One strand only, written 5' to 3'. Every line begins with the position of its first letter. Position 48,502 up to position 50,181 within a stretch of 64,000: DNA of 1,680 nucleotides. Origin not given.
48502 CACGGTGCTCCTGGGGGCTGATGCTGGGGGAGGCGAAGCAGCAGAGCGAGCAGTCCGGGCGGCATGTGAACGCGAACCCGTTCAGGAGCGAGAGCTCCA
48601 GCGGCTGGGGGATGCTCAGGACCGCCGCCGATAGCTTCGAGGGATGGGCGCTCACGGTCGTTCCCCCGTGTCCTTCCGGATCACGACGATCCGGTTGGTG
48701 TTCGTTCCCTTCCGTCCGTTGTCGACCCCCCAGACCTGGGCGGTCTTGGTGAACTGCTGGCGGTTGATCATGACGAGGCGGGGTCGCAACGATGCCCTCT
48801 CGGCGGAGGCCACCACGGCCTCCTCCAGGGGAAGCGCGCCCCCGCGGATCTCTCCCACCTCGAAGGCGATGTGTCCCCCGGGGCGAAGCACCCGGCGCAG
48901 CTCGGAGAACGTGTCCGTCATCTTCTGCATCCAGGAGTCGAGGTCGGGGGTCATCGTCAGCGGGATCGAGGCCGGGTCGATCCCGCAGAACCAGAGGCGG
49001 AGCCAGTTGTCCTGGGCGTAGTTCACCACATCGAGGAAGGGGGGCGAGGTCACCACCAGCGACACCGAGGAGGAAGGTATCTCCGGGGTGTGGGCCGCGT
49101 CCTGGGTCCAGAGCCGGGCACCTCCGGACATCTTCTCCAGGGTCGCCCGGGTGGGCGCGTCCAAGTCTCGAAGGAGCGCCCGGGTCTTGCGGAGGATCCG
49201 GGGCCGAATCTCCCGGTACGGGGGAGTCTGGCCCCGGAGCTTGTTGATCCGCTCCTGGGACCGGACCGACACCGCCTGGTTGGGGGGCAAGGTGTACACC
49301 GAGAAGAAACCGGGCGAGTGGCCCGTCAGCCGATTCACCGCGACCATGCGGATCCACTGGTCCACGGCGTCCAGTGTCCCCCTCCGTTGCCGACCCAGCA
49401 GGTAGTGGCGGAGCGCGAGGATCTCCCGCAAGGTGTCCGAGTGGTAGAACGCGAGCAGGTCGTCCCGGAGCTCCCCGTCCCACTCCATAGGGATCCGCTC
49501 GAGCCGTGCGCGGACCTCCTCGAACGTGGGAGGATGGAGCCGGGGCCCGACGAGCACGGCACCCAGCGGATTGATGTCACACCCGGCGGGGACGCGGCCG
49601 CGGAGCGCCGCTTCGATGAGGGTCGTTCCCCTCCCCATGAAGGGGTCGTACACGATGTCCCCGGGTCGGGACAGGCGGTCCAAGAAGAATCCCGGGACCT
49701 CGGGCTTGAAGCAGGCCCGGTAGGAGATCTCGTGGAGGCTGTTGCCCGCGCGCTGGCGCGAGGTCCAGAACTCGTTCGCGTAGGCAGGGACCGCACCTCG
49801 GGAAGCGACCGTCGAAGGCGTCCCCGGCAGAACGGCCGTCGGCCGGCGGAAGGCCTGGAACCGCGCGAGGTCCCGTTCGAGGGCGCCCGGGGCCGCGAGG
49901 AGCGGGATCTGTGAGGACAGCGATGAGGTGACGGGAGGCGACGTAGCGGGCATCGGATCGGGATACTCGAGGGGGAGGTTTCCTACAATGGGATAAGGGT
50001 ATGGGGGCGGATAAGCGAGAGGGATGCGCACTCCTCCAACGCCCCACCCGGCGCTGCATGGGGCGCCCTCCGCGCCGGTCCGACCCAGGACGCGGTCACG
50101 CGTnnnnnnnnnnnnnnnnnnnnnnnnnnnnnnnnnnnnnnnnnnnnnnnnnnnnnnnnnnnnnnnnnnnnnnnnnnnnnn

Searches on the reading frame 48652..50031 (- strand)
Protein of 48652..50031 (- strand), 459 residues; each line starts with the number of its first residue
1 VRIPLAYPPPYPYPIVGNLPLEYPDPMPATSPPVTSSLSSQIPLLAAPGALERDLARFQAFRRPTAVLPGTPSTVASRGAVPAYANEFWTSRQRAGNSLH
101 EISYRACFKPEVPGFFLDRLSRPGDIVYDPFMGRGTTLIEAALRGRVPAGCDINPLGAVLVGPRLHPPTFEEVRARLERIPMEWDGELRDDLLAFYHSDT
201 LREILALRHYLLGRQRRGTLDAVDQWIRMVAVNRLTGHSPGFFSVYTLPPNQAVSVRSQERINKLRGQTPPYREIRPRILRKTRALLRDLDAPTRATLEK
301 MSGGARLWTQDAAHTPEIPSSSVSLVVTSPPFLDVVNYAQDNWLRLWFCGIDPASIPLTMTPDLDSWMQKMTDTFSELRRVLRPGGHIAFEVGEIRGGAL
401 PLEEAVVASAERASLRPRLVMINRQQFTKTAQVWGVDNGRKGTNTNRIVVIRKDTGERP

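Call 5: search_protein_families(library=pfam, proteins=[window:48652-50031:-], max_evalue=1)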
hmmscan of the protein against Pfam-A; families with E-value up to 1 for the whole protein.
window:48652-50031:- (459 aa): 3 families
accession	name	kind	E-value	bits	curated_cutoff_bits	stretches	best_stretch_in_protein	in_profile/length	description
PF01555.25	N6_N4_Mtase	-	4.9e-13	50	26.7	2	86-155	141-213/221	DNA methylase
PF01170.24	UPF0020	-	2.2e-05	24.7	22.3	1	122-149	27-54/197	RMKL-like, methyltransferase domain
PF08241.18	Methyltransf_11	-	0.052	14.6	21.2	1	367-390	72-95/95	Methyltransferase domain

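Call 6: search_protein_families(library=ncbifam, proteins=[window:48652-50031:-], max_evalue=1)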
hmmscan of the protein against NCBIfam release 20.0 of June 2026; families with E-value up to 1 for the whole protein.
window:48652-50031:- (459 aa): 5 families
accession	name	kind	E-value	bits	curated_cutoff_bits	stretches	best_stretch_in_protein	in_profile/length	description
TIGR01177.1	TIGR01177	hypoth_equivalog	1.6e-06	27.7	316.55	1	122-154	181-213/330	TIGR01177 family methyltransferase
NF007610.0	PRK10258.1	equivalog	0.011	15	342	1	366-392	114-140/251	malonyl-ACP O-methyltransferase BioC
NF010253.0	PRK13699.1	subfamily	0.019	14.6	244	1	117-150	157-190/226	DNA methyltransferase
NF008047.0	PRK10780.1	equivalog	0.067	13.2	237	1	405-449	78-122/165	molecular chaperone Skp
NF050803.1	DnaMtaseCcrMCaul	equivalog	0.12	11.2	830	1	121-146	203-228/350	adenine-specific DNA-methyltransferase CcrM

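Call 7: search_protein_families(library=padloc, proteins=[window:48652-50031:-], max_evalue=1)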
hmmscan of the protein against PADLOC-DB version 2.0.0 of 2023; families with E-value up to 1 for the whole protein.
window:48652-50031:- (459 aa): 51 families (the best 25 are shown)
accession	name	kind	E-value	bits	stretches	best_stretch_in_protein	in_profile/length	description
PDLC03325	MTase_II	-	8.6e-160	530.1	1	57-454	29-424/426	Type II methyltransferase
PDLC03353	MTase_II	-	3.1e-19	67.5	2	83-154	170-239/260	Type II methyltransferase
PDLC03350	MTase_II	-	2.4e-14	51.5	2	314-415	67-149/312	Type II methyltransferase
PDLC03387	MTase_II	-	9.3e-14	49.2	2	300-394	7-88/289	Type II methyltransferase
PDLC03364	MTase_II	-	8.8e-13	46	2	95-159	28-94/380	Type II methyltransferase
PDLC03380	MTase_II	-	2.3e-12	44.8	1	98-162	33-95/393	Type II methyltransferase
PDLC03351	MTase_II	-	1.1e-11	42.6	1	87-155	110-178/348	Type II methyltransferase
PDLC03312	MTase_II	-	3.2e-11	39.7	2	102-180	793-871/1344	Type II methyltransferase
PDLC03283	MTase_II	-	8e-11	39.8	2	106-155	212-261/352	Type II methyltransferase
PDLC03224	MTase_II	-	3.7e-10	37.3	2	122-161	92-131/481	Type II methyltransferase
PDLC03376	MTase_II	-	8.1e-10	36.9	1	86-155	19-88/249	Type II methyltransferase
PDLC03322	MTase_II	-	7.4e-09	33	1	121-162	62-103/446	Type II methyltransferase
PDLC02541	PglX|PglXI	-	1.7e-08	31.1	2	298-391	469-567/919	PglXI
PDLC03362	MTase_II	-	2.1e-07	28.2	1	102-174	47-120/438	Type II methyltransferase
PDLC03239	MTase_II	-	2.6e-07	27.7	1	105-159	72-128/442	Type II methyltransferase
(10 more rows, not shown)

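Call 8: search_solved_structures(query=window:48652-50031:-, max_evalue=1, show_alignments=2)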
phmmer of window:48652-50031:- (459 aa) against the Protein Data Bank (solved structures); distinct sequences matched with E-value up to 1: 10.
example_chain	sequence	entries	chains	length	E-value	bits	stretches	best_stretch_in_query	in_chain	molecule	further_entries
2zie_A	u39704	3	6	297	5.6e-08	35.5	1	109-164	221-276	Putative modification methylase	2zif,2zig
8s9m_A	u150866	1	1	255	0.00027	23.4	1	121-155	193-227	DNA cytosine-N4 methyltransferase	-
8s9n_A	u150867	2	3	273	0.00031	23.2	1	121-155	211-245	DNA cytosine-N4 methyltransferase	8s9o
8urk_A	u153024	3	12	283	0.00059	22.2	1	122-160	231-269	Methyltransferase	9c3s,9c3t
9c3u_A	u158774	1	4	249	0.0009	21.6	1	122-159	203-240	Methyltransferase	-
1g60_A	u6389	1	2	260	0.0055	19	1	119-154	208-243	Adenine-specific Methyltransferase MboIIA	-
1boo_A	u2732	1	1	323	0.01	18.1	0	104-146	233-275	PROTEIN (N-4 CYTOSINE-SPECIFIC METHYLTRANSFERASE PVU II)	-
1eg2_A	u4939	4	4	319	0.51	12.5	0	87-155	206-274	MODIFICATION METHYLASE RSRI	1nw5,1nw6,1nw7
5e71_A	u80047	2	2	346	0.61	12.3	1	119-155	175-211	N2, N2-dimethylguanosine tRNA methyltransferase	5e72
1nw8_A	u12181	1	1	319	0.65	12.2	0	87-155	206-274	MODIFICATION METHYLASE RSRI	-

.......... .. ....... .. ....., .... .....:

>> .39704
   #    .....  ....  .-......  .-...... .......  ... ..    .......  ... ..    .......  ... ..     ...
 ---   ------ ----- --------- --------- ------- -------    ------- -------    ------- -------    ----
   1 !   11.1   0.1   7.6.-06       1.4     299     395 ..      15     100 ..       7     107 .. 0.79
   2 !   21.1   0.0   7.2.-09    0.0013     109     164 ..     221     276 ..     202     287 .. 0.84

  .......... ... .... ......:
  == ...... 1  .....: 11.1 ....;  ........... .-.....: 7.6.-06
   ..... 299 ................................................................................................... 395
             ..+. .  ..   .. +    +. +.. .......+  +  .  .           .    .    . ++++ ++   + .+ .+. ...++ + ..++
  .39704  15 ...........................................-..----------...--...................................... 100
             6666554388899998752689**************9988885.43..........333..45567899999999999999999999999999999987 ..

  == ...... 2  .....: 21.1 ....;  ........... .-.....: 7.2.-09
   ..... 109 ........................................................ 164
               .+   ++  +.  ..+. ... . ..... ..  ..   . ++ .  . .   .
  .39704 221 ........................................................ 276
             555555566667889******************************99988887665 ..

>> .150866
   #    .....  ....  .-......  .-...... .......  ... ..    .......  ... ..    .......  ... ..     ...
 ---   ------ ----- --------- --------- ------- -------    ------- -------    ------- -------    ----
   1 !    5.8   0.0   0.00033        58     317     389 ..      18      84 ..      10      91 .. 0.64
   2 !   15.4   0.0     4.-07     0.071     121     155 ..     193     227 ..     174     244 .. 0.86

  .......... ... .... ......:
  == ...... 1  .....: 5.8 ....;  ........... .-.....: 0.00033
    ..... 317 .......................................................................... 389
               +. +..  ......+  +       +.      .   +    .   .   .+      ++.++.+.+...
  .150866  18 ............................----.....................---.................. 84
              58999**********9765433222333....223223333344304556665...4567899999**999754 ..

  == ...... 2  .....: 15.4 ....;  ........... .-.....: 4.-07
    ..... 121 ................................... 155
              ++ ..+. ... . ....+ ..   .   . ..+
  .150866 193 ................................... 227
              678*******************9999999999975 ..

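Call 22: find_homologous_proteins(query=window:48652-50031:-, max_evalue=1e-10)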
Query window:48652-50031:- (459 aa): 8000 proteins with E <= 1e-10 among 8000 candidates; the best 120 are listed.
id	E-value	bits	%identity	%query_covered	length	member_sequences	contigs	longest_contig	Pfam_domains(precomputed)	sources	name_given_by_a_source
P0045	8.9e-291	983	100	94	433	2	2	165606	PF01170.25,PF01555.25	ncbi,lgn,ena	-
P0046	1.7e-166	573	62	90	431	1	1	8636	PF01170.25,PF01555.25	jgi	jgi:hypothetical protein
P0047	4.6e-165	568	64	89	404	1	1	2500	PF01170.25,PF01555.25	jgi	-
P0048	5.9e-165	568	63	89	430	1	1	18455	PF01555.25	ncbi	ncbi:MAG: DNA methyltransferase [Limisphaerales bacterium]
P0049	9.7e-165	567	63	90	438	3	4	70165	PF01170.25,PF01555.25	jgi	jgi:hypothetical protein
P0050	9.4e-164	564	61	88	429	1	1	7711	PF01555.25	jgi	jgi:hypothetical protein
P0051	1.4e-163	563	61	88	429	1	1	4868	PF01170.25,PF01555.25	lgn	-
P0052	1.5e-163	563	61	93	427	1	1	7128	PF01555.25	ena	-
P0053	1.7e-163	563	62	90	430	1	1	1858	PF01555.25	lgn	-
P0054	1.8e-163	563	62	88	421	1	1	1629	PF01170.25,PF01555.25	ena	-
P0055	2.0e-163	563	60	88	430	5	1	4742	PF01555.25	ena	-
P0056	2.4e-163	563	60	89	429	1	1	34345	PF01555.25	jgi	jgi:hypothetical protein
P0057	2.6e-163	563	59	95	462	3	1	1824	PF01555.25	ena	-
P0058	3.5e-163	562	61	93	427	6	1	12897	PF01555.25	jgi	jgi:hypothetical protein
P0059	9.2e-163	561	61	90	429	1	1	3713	PF01555.25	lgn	-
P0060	1.1e-162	560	66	81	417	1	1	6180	PF01555.25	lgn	-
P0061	1.2e-162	560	64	88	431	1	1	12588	PF01170.25,PF01555.25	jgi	jgi:hypothetical protein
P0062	1.5e-162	560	62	89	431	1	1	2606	PF01170.25,PF01555.25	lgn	-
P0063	1.5e-162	560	61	92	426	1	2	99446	PF01555.25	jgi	jgi:hypothetical protein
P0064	1.7e-162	560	61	88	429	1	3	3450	PF01555.25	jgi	jgi:hypothetical protein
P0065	2.8e-162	559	59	89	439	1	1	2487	PF01555.25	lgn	-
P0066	3.2e-162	559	63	88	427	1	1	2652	PF01555.25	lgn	-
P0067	4.4e-162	558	60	88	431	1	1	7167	PF01555.25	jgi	jgi:hypothetical protein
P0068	5.6e-162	558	61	89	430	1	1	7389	PF01555.25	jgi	jgi:hypothetical protein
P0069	6.1e-162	558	60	89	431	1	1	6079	PF01555.25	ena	-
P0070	7.0e-162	558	62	89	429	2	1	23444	PF01555.25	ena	-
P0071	7.9e-162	558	63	87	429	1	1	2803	PF01170.25,PF01555.25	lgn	-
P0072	8.5e-162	558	62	88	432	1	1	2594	PF01555.25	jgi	jgi:hypothetical protein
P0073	8.6e-162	558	61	90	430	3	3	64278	PF01555.25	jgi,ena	jgi:hypothetical protein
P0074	8.8e-162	557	62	89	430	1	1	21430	PF01555.25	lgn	-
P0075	9.0e-162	557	60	93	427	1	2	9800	PF01555.25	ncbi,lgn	-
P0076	9.8e-162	557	62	89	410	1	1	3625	PF01555.25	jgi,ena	-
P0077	1.1e-161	557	67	81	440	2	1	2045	PF01555.25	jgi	-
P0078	1.1e-161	557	61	90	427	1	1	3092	PF01555.25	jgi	jgi:hypothetical protein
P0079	1.6e-161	557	62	88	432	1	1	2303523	PF01555.25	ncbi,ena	-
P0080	1.8e-161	556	62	88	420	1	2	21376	PF01555.25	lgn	-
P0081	2.3e-161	556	61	89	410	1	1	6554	PF01555.25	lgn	-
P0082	2.3e-161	556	61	88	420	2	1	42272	PF01555.25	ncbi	-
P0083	2.8e-161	556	61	91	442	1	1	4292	PF01555.25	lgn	-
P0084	3.6e-161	555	65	81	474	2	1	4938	PF01555.25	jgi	jgi:hypothetical protein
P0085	5.3e-161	555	61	89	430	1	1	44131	PF01555.25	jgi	jgi:hypothetical protein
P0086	5.4e-161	555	61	91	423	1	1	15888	PF01555.25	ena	-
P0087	5.9e-161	555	63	89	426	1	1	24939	PF01170.25,PF01555.25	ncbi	-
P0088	6.0e-161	555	61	93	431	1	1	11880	PF01555.25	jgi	jgi:hypothetical protein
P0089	6.5e-161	555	63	88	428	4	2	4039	PF01170.25,PF01555.25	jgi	-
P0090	7.5e-161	554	59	90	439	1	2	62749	PF01555.25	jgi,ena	-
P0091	7.8e-161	554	62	88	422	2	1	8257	PF01555.25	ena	-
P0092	8.4e-161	554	63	89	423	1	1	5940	PF01555.25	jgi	jgi:hypothetical protein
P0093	9.1e-161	554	61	90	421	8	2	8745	PF01555.25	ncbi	ncbi:MAG: DNA methyltransferase [Planctomycetota bacterium]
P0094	9.7e-161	554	59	94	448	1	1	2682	PF01170.25,PF01555.25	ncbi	-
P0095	1.2e-160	554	60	89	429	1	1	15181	PF01555.25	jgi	jgi:hypothetical protein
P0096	1.5e-160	553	61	90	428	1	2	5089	PF01555.25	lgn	-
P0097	1.5e-160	553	61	88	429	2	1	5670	PF01555.25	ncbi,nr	ncbi:MAG: methylase domain protein [Armatimonadetes bacterium]|nr:methylase domain protein [Armatimo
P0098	1.7e-160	553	59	89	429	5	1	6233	PF01555.25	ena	-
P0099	1.7e-160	553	61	90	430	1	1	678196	PF01555.25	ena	-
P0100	1.8e-160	553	60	88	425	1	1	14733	PF01555.25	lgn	-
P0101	1.9e-160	553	61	88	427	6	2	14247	PF01555.25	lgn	-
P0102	2.3e-160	553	59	90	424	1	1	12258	PF01555.25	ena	-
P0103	2.4e-160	553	61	88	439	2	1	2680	PF01170.25,PF01555.25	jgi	jgi:SAM-dependent methyltransferase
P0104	2.9e-160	552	65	81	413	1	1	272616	PF01170.25,PF01555.25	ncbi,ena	-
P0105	3.0e-160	552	60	88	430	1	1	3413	PF01555.25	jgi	jgi:hypothetical protein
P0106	3.2e-160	552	58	97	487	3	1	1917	PF01170.25,PF01555.25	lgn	-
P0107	3.6e-160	552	60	94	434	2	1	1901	PF01555.25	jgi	jgi:hypothetical protein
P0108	3.8e-160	552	59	95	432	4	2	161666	PF01555.25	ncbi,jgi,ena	jgi:hypothetical protein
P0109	4.1e-160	552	61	88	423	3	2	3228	PF01555.25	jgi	jgi:hypothetical protein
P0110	4.1e-160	552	62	88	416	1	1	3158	PF01555.25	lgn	-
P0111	4.4e-160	552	61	90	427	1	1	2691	PF01555.25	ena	-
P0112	4.7e-160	552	60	91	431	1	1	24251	PF01555.25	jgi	jgi:hypothetical protein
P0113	5.2e-160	552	60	93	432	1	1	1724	PF01555.25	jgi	-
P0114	5.4e-160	552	59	91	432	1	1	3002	PF01555.25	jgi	-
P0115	6.7e-160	551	61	92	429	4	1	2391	PF01555.25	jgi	-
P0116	6.9e-160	551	60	89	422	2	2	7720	PF01555.25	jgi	jgi:hypothetical protein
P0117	7.0e-160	551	64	81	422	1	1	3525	PF01555.25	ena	-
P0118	7.4e-160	551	61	88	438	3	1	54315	PF01170.25,PF01555.25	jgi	jgi:hypothetical protein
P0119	8.5e-160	551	63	82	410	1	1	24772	PF01170.25,PF01555.25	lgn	-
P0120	8.6e-160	551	61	89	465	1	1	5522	PF01555.25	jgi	jgi:DNA methylase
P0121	8.8e-160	551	65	81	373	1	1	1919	PF01555.25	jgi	jgi:hypothetical protein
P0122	9.6e-160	551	60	88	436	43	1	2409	PF01555.25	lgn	-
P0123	9.8e-160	551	60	89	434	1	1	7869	PF01555.25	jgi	-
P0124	9.9e-160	551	61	89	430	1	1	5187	PF01555.25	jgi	jgi:DNA methylase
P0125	9.9e-160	551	60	89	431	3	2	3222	PF01555.25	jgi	jgi:hypothetical protein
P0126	1.1e-159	551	62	88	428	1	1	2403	PF01170.25,PF01555.25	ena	-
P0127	1.1e-159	551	60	88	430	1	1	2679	PF01555.25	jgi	jgi:hypothetical protein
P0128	1.2e-159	550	60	90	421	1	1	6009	PF01170.25,PF01555.25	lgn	-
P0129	1.3e-159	550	60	89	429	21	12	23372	PF01555.25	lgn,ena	-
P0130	1.3e-159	550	58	89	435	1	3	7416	PF01555.25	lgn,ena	-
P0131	1.4e-159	550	60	88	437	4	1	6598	PF01555.25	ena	-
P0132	1.6e-159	550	63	81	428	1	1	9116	PF01555.25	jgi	jgi:hypothetical protein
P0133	1.6e-159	550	61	89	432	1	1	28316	PF01555.25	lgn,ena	-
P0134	1.7e-159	550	63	89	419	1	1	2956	PF01170.25,PF01555.25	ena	-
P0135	1.7e-159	550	61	88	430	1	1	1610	PF01555.25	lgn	-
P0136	1.7e-159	550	58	90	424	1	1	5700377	PF01555.25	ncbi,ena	-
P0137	1.8e-159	550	61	90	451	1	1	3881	PF01555.25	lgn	-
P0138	1.8e-159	550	60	88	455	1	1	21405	PF01555.25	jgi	jgi:DNA methylase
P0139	1.8e-159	550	60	89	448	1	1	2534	PF01555.25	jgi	jgi:hypothetical protein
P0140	1.9e-159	550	62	89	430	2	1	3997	PF01555.25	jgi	jgi:hypothetical protein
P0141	2.0e-159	550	60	90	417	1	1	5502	PF01555.25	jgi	jgi:hypothetical protein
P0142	2.0e-159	550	62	88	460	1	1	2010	PF01555.25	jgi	jgi:hypothetical protein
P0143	2.0e-159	550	61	88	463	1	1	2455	PF01555.25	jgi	jgi:hypothetical protein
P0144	2.2e-159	550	61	89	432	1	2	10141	PF01555.25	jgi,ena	-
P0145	2.4e-159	549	62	88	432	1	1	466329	PF01555.25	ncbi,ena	-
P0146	2.4e-159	549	62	88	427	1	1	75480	PF01555.25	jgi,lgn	jgi:hypothetical protein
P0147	2.4e-159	549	59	88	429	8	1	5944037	PF01555.25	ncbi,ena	-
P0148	2.5e-159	549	62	88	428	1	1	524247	PF01555.25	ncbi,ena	-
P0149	2.6e-159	549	62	89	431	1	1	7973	PF01170.25,PF01555.25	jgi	jgi:hypothetical protein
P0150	2.7e-159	549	61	88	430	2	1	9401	PF01555.25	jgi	jgi:hypothetical protein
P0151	2.7e-159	549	61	88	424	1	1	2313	PF01170.25,PF01555.25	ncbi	-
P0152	3.0e-159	549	60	89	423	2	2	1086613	PF01555.25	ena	-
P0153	3.3e-159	549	61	89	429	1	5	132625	PF01555.25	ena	-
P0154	3.3e-159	549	60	88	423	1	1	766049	PF01555.25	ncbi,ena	-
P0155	3.3e-159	549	61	89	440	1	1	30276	PF01555.25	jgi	jgi:hypothetical protein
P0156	3.4e-159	549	61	88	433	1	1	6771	PF01555.25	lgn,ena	-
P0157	3.4e-159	549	63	89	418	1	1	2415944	PF01555.25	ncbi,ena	-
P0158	3.6e-159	549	64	83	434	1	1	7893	PF01555.25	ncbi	-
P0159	3.6e-159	549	61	88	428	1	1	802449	PF01170.25,PF01555.25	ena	-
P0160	4.2e-159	549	61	89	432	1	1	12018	PF01555.25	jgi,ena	-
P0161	4.4e-159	549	59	89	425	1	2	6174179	PF01555.25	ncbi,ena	-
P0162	4.5e-159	549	61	88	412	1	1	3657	PF01555.25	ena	-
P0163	4.7e-159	549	58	95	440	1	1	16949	PF01555.25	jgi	jgi:hypothetical protein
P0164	4.8e-159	548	59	88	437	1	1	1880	PF01555.25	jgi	jgi:hypothetical protein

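Call 23: find_encoding_contigs(protein=P0136, flank=6000, max_places=1)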
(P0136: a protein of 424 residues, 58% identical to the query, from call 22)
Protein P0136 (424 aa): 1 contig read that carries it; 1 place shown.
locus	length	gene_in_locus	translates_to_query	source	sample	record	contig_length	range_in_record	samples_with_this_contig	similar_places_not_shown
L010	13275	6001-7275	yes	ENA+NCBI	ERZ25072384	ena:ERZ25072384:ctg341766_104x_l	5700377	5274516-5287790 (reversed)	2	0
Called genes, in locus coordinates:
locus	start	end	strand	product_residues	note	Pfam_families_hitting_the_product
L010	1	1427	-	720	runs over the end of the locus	PF20656:MS_N, PF20658:MSG_insertion, PF01274:MS_TIM-barrel, PF20659:MS_C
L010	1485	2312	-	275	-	PF05721:PhyH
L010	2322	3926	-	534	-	PF16586:DUF5060, PF13204:Apiosidase, PF12904:Collagen_bind_2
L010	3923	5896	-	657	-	PF12439:GDE_N, PF06202:GDE_C, PF22422:MGH1-like_GH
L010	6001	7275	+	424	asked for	PF01555:N6_N4_Mtase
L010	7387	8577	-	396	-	PF05721:PhyH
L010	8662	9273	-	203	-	PF08534:Redoxin, PF00578:AhpC-TSA, PF20029:DUF6436 (weak)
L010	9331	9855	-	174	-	PF08534:Redoxin, PF00085:Thioredoxin (weak), PF00578:AhpC-TSA, PF13098:Thioredoxin_2 (weak), PF13905:Thioredoxin_8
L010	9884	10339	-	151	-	PF00731:AIRC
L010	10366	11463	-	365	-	PF01408:GFO_IDH_MocA, PF02894:GFO_IDH_MocA_C (weak), PF22725:GFO_IDH_MocA_C3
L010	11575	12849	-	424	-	PF02844:GARS_N, PF01071:GARS_A, PF02843:GARS_C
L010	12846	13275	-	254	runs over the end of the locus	PF00696:AA_kinase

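Call 24: find_encoding_contigs(protein=P0079, flank=6000, max_places=1)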
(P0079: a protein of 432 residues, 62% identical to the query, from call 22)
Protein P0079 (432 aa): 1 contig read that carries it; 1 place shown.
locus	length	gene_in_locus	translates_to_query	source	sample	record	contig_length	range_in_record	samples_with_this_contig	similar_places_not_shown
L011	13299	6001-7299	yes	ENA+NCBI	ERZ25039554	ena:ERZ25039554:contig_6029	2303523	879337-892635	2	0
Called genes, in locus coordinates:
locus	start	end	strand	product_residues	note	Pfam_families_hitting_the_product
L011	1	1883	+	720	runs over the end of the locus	-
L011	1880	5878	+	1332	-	PF02811:PHP, PF07733:DNA_pol3_alpha, PF17657:DNA_pol3_finger, PF14579:HHH_6 (weak), PF01336:tRNA_anti-codon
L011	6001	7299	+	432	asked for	PF01555:N6_N4_Mtase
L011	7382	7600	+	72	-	-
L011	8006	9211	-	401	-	PF13367:PrsW-protease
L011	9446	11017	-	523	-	PF14376:Haem_bd, PF01042:Ribonuc_L-PSP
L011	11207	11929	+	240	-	PF05728:UPF0227, PF12146:Hydrolase_4 (faint), PF00561:Abhydrolase_1 (faint), PF12697:Abhydrolase_6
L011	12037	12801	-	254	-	PF09365:DUF2461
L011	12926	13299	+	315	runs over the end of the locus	PF00174:Oxidored_molyb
